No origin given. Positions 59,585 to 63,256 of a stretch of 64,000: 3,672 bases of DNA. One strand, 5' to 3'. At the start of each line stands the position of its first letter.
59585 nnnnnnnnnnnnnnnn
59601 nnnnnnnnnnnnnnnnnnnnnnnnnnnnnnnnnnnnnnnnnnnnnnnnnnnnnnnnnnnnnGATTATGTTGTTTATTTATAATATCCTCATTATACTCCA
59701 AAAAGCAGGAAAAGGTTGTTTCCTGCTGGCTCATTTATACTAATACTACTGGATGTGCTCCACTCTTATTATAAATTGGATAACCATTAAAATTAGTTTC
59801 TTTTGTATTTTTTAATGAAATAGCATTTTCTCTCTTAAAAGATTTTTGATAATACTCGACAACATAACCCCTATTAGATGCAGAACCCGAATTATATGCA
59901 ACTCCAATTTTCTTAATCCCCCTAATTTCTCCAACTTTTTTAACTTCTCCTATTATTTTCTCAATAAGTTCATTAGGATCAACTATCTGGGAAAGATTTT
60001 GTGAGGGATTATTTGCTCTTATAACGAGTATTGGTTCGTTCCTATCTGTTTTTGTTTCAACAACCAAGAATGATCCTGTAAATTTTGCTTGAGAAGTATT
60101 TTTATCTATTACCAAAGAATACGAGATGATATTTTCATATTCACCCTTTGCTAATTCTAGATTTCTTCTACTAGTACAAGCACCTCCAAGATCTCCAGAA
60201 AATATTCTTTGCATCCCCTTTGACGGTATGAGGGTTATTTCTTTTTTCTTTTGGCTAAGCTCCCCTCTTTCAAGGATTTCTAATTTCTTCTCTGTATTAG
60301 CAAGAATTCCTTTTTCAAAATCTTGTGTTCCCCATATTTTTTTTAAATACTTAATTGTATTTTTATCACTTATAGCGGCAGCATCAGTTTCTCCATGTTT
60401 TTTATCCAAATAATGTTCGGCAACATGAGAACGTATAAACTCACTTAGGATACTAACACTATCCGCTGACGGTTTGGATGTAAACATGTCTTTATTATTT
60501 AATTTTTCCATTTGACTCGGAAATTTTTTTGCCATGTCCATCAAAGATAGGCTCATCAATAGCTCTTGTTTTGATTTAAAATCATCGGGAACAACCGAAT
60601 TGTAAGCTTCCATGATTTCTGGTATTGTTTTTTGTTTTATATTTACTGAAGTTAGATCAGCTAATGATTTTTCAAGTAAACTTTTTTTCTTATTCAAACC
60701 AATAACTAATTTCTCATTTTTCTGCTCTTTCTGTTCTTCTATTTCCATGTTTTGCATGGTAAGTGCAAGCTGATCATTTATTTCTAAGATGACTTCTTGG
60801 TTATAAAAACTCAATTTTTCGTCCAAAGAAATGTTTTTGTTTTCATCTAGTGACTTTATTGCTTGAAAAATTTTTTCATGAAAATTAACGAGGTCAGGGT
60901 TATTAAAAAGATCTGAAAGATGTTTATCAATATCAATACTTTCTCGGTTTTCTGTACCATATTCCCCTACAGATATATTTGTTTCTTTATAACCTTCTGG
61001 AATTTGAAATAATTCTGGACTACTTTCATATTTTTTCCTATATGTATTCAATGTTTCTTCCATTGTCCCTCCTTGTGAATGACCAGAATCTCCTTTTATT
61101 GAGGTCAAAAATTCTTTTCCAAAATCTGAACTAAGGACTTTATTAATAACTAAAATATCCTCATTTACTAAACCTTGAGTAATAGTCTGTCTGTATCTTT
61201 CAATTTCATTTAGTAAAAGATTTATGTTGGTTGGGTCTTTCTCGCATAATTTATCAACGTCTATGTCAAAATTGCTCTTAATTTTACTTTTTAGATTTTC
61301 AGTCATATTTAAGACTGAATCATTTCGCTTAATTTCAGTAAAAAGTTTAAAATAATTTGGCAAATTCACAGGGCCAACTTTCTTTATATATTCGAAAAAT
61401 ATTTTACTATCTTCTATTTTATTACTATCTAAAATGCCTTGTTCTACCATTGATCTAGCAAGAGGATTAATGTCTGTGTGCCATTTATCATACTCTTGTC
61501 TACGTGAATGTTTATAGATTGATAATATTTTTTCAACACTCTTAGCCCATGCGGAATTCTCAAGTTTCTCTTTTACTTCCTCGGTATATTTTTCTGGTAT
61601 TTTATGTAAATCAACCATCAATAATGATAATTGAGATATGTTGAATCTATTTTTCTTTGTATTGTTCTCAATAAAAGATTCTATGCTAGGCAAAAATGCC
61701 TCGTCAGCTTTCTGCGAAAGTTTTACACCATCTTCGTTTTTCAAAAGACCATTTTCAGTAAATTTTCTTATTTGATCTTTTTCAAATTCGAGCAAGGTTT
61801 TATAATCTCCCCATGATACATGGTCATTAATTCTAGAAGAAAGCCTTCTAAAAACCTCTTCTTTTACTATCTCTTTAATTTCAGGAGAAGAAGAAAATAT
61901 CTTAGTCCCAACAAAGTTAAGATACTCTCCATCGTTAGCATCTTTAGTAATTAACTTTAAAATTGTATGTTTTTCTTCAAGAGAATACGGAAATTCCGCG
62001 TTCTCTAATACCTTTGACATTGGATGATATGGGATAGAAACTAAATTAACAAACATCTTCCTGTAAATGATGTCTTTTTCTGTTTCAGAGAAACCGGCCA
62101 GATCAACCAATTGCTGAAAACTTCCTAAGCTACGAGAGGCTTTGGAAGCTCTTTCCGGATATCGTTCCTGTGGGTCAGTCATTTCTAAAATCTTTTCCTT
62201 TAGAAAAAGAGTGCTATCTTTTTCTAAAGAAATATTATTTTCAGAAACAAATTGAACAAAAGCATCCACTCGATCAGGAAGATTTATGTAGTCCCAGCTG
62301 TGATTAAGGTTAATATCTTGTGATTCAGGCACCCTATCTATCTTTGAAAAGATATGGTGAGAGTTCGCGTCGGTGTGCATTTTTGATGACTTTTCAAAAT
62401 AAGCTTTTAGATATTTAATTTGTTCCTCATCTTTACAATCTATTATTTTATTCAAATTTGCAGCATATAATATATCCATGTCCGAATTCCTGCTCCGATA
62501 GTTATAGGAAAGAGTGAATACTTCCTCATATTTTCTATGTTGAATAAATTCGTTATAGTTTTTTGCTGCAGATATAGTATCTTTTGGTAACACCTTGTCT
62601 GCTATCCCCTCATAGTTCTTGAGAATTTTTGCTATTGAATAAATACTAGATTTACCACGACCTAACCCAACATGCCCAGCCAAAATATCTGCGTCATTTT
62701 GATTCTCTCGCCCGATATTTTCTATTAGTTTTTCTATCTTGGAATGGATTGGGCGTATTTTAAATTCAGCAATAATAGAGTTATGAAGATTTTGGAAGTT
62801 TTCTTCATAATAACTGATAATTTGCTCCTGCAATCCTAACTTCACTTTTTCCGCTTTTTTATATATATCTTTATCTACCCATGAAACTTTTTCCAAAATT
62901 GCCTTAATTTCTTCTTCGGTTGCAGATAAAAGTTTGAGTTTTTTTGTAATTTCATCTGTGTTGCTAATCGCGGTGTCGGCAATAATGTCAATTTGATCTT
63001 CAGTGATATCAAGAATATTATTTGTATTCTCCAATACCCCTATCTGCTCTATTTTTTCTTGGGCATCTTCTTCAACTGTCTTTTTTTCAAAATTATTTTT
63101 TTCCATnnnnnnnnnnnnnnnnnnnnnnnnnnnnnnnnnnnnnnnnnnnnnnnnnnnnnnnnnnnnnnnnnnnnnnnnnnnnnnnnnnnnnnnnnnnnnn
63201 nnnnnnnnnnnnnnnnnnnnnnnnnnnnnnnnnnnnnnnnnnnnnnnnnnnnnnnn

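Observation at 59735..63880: AT-rich 3.4-kb giant ORF with an overlapping 57-aa upstream ORF, adjacent to tRNA-Glu; possible horizontally acquired island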

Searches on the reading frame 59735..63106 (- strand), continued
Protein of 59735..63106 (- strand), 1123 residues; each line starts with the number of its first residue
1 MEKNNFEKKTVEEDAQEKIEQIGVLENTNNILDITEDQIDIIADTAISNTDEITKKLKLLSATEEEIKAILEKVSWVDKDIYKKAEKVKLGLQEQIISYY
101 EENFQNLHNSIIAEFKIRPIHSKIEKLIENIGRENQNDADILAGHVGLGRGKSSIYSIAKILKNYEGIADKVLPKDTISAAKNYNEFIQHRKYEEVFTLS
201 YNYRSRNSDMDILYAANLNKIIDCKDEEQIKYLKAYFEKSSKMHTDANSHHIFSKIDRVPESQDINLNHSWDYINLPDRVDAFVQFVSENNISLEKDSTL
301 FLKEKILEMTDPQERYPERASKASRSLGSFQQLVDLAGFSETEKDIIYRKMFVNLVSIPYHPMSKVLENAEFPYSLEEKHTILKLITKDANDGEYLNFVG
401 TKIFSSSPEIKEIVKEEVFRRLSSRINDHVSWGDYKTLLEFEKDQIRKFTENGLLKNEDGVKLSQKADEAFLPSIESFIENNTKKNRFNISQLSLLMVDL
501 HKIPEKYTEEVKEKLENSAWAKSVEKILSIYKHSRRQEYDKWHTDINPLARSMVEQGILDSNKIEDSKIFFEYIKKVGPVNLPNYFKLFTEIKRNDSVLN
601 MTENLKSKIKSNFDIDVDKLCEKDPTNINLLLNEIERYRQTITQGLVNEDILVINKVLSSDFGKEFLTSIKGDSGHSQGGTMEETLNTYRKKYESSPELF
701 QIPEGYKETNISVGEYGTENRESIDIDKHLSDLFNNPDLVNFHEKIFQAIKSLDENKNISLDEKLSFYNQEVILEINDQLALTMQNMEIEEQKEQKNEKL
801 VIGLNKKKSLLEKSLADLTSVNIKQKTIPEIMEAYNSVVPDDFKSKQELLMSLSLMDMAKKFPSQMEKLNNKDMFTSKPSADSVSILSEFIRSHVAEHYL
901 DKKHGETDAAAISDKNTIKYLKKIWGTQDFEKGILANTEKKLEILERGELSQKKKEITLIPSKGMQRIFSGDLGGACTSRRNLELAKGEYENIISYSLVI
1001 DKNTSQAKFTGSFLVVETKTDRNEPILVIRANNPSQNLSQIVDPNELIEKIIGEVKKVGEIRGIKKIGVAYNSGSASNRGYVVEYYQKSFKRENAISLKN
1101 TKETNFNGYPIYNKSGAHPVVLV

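Call 40: find_encoding_contigs(protein=P0004, flank=10000, max_places=2)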
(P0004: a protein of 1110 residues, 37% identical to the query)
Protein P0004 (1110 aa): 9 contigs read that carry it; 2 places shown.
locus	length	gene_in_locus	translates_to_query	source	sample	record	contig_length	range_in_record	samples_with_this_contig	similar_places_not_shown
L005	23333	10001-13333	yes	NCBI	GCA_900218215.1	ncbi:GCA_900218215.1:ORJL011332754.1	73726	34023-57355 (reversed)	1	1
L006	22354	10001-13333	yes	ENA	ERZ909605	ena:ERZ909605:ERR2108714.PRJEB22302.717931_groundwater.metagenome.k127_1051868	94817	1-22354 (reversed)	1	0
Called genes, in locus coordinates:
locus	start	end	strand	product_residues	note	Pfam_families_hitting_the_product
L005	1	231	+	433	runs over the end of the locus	PF05697:Trigger_N, PF00254:FKBP_C, PF05698:Trigger_C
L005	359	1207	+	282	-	PF01261:AP_endonuc_2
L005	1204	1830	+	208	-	PF02698:DUF218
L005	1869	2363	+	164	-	PF00149:Metallophos (faint), PF12850:Metallophos_2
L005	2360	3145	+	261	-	PF03721:UDPG_MGDP_dh_N, PF00984:UDPG_MGDP_dh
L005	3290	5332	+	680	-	PF00989:PAS, PF08448:PAS_4, PF13426:PAS_9, PF08447:PAS_3, PF00989:PAS, PF08448:PAS_4, PF13426:PAS_9, PF00512:HisKA, +2 more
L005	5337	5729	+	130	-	PF00072:Response_reg, PF20274:cREC_REC (weak)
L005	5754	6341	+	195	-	PF03167:UDG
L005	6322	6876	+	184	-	-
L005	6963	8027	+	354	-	PF13412:HTH_24 (weak), PF13581:HATPase_c_2, PF02518:HATPase_c (weak), PF14213:DUF4325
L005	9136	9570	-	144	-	-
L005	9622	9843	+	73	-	PF12844:HTH_19 (weak), PF13560:HTH_31 (weak), PF01381:HTH_3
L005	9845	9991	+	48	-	-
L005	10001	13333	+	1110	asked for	-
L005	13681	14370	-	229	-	-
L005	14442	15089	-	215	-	-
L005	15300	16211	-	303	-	PF00294:PfkB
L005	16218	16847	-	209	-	PF09335:VTT_dom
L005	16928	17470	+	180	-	PF00383:dCMP_cyt_deam_1, PF14437:MafB19-deam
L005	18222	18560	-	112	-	PF01035:DNA_binding_1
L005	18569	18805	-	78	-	PF07866:DUF1653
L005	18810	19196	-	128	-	PF06262:Zincin_1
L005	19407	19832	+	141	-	-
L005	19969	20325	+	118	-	PF01741:MscL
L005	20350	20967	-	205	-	PF03352:Adenine_glyco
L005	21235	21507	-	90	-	-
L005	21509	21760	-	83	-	PF01541:GIY-YIG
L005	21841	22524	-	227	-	PF01479:S4, PF00849:PseudoU_synth_2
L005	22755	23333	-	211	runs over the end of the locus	PF00156:Pribosyltran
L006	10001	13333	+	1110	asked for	-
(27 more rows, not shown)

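Call 42: find_encoding_contigs(protein=P0019, flank=10000, max_places=2)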
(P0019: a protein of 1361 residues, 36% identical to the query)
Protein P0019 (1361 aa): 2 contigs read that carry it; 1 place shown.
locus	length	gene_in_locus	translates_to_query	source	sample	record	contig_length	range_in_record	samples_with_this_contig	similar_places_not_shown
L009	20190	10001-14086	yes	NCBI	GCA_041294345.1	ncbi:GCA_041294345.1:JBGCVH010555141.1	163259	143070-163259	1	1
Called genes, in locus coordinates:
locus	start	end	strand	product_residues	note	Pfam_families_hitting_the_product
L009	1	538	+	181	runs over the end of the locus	PF18306:LDcluster4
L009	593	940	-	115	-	PF00453:Ribosomal_L20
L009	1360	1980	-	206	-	PF05198:IF3_N, PF00707:IF3_C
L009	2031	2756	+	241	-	PF01509:TruB_N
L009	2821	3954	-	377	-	-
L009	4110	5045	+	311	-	PF03690:MYG1_exonuc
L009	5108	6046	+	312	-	-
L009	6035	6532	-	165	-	-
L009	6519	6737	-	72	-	-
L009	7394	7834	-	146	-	PF01668:SmpB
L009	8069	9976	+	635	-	PF06480:FtsH_ext (weak), PF00004:AAA, PF17862:AAA_lid_3, PF01434:Peptidase_M41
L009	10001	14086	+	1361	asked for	-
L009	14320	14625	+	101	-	PF18908:DUF5663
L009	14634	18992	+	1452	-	-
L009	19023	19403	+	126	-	-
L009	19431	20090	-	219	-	PF00271:Helicase_C, PF22590:Cas3-like_C_2 (weak), PF19833:RecG_dom3_C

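Call 47: find_encoding_contigs(protein=P0008, flank=8000, max_places=1)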
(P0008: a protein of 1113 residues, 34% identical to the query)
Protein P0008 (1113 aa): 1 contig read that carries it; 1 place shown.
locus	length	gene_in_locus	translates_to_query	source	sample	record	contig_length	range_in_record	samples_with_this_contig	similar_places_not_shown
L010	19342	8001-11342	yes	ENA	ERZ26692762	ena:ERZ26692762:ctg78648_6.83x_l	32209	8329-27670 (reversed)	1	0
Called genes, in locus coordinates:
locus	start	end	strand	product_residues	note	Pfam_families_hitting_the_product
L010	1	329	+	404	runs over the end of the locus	PF19425:Csd3_N2, PF01551:Peptidase_M23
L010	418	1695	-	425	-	PF00239:Resolvase, PF07508:Recombinase, PF13408:Zn_ribbon_recom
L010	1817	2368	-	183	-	-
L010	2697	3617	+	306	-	PF00565:SNase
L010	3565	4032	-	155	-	-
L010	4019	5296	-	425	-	PF01555:N6_N4_Mtase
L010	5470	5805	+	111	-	PF09954:DUF2188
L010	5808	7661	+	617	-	PF13175:AAA_15, PF13304:AAA_21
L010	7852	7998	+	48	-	-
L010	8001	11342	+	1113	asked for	-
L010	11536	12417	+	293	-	PF01636:APH, PF01633:Choline_kinase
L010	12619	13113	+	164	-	-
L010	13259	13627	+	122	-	-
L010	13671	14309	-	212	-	PF02525:Flavodoxin_2, PF03358:FMN_red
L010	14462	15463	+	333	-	PF03951:Gln-synt_N, PF00120:Gln-synt_C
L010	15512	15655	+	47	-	-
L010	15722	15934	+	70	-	-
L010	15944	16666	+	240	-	PF08713:DNA_alkylation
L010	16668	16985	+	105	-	PF01035:DNA_binding_1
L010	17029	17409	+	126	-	PF00903:Glyoxalase, PF22677:Ble-like_N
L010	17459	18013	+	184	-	PF01863:YgjP-like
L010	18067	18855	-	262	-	-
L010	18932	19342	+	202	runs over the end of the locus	PF01966:HD (weak)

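Call 49: find_encoding_contigs(protein=P0011, flank=8000, max_places=1)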
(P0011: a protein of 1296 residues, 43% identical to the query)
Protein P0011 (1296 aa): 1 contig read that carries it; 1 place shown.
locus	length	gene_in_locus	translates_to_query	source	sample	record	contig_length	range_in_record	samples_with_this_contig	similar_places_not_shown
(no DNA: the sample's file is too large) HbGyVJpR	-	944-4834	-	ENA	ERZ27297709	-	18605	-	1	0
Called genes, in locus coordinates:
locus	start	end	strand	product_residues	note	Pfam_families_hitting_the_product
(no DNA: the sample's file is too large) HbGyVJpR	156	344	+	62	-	-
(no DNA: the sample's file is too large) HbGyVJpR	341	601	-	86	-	PF12844:HTH_19 (weak), PF13560:HTH_31 (weak), PF01381:HTH_3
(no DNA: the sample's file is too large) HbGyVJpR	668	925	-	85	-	-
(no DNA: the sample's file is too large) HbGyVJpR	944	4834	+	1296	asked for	-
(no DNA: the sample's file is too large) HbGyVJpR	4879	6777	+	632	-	PF06480:FtsH_ext (weak), PF00004:AAA, PF17862:AAA_lid_3, PF01434:Peptidase_M41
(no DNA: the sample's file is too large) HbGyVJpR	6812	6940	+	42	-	-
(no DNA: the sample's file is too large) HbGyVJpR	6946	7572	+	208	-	PF13462:Thioredoxin_4, PF13743:Thioredoxin_5 (faint), PF01323:DSBA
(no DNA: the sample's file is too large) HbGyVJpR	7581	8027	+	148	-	PF07884:VKOR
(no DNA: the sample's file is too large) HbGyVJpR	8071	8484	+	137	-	PF09827:CRISPR_Cas2 (weak), PF20803:PaaX_M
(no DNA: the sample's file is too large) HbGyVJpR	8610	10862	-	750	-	PF17191:RecG_wedge, PF01336:tRNA_anti-codon, PF00270:DEAD, PF04851:ResIII, PF00271:Helicase_C, PF19833:RecG_dom3_C (weak)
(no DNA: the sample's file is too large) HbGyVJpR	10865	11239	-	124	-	PF00072:Response_reg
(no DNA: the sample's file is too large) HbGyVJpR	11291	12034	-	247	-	PF00512:HisKA, PF02518:HATPase_c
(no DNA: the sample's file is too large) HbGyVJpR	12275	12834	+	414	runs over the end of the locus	PF00932:LTD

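Call 70: search_protein_families(library=pfam, proteins=[L010:5808-7661:+, L005:13681-14370:-, L009:14634-18992:+], max_evalue=0.001)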
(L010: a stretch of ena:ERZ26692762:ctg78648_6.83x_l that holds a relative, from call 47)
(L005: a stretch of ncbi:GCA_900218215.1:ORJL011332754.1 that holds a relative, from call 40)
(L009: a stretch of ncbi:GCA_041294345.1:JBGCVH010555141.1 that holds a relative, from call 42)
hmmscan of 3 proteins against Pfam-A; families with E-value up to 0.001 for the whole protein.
L010:5808-7661:+ (617 aa): 2 families
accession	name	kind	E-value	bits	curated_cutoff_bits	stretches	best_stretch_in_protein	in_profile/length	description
PF13304.12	AAA_21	-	8.6e-20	72.4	27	1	38-366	1-304/304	AAA domain, putative AbiEii toxin, Type IV TA system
PF13175.12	AAA_15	-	8.8e-20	72.1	32.1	1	37-364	24-373/374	AAA ATPase domain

L005:13681-14370:- (229 aa): 0 families

L009:14634-18992:+ (1452 aa): 0 families

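Call 93: search_protein_families(library=pfam, proteins=[L003:7691-8161:+, L003:8227-8670:+, L003:8808-9110:+], max_evalue=1)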
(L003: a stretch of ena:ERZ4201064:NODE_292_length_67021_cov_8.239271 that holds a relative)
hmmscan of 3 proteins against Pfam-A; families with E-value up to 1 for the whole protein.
L003:7691-8161:+ (156 aa): 1 family
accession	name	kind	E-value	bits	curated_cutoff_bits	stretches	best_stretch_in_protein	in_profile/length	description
PF19225.6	Spo16_N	-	0.088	13.3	27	1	10-58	49-96/118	Spo16 protein, N-terminal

L003:8227-8670:+ (147 aa): 1 family
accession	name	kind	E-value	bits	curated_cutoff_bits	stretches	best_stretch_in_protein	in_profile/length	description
PF18340.7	TraI_2B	-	0.085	13.2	26.7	0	85-131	2-46/79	DNA relaxase TraI 2B/2B-like domain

L003:8808-9110:+ (100 aa): 0 families

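Call 116: find_encoding_contigs(protein=P0003, flank=5000, max_places=2)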
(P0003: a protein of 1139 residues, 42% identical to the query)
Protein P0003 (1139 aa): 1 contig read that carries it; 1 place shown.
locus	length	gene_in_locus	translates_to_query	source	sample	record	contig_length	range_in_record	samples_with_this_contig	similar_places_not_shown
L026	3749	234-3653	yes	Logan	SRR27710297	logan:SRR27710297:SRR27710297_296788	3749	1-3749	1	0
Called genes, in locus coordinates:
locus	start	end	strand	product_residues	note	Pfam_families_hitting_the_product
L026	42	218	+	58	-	-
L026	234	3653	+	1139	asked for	-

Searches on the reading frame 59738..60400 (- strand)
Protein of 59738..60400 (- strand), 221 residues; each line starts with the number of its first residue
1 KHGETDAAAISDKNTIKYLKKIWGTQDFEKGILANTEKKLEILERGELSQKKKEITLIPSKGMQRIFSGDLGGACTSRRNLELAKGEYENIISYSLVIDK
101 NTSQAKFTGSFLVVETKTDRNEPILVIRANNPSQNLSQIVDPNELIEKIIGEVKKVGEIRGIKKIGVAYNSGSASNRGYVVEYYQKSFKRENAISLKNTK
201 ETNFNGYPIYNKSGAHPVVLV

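Call 87: find_related_loci(query=A6, collection=metagenome_contigs, flank=6000)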
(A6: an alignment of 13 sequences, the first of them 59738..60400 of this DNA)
Query A6 (221 aa) in metagenome_contigs; peptide patterns used: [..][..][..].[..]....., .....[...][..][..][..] (x = any residue, [..] = any of these).
127 stretches matched a pattern; 12 encode a relative of the query (tblastn E <= 1e-3); 12 distinct loci.
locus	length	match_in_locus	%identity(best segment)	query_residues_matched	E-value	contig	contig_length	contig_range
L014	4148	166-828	68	1-221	4e-101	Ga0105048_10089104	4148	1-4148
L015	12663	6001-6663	62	1-221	8e-94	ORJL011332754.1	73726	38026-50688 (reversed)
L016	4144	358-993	57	1-214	3e-79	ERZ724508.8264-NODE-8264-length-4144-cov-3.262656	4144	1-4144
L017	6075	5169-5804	57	1-214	4e-79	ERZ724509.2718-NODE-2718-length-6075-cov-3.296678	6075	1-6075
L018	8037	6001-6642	56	1-212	1e-78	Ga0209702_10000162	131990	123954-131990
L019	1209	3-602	57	22-221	8e-84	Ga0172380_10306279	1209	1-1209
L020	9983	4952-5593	57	1-212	6e-78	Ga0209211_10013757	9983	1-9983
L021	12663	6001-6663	50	1-219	4e-71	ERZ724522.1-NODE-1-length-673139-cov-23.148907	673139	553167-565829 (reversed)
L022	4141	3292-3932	55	1-212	2e-61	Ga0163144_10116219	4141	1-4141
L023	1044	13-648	42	12-221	6e-57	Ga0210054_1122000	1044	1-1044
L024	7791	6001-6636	38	13-219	1e-41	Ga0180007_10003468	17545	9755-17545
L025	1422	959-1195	47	113-191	4e-18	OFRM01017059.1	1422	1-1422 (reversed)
